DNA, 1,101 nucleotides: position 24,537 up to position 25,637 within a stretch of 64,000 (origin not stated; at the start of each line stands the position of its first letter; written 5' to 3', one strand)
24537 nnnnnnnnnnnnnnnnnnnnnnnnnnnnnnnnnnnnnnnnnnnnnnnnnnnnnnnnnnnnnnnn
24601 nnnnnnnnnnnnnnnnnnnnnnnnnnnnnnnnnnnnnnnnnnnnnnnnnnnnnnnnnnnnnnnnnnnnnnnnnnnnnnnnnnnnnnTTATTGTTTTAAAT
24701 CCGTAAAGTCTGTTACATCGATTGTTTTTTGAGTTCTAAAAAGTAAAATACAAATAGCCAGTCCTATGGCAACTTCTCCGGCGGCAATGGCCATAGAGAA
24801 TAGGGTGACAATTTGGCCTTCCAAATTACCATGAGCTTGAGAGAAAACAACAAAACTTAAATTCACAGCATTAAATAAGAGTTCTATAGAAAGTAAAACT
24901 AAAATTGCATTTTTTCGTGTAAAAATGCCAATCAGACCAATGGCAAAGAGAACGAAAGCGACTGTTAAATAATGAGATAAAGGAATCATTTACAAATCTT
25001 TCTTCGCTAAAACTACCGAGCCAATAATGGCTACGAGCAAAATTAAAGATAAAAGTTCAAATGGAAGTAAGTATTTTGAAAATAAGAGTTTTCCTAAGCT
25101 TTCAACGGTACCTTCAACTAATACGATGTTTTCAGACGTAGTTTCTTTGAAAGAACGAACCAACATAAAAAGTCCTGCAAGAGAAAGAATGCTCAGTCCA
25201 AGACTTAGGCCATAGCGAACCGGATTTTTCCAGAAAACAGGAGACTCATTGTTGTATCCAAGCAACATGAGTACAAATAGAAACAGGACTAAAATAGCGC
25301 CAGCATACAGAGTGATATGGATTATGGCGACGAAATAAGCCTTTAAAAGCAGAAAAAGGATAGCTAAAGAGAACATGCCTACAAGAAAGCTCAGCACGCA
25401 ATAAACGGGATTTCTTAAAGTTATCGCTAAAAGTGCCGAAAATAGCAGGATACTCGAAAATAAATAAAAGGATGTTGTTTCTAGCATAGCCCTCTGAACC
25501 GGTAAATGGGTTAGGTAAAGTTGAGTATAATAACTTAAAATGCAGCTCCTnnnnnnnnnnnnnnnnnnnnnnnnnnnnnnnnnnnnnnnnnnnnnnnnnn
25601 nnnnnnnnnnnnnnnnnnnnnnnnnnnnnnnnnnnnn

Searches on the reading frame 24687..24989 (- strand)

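Call 47: search_protein_families(library=pfam, proteins=[window:24687-24989:-], max_evalue=0.001)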
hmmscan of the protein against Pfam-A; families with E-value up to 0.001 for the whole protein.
window:24687-24989:- (100 aa): 1 family
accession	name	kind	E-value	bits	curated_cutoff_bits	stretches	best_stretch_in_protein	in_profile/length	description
PF00420.29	Oxidored_q2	-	4.5e-28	97.3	26.1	1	6-99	1-94/95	NADH-ubiquinone/plastoquinone oxidoreductase chain 4L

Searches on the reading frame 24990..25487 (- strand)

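Call 47: search_protein_families(library=pfam, proteins=[window:24990-25487:-], max_evalue=0.001)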
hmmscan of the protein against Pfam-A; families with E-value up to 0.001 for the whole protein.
window:24990-25487:- (165 aa): 1 family
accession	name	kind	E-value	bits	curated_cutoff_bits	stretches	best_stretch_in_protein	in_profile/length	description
PF00499.25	Oxidored_q3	-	2.1e-34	118.8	33.2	1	17-160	1-146/146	NADH-ubiquinone/plastoquinone oxidoreductase chain 6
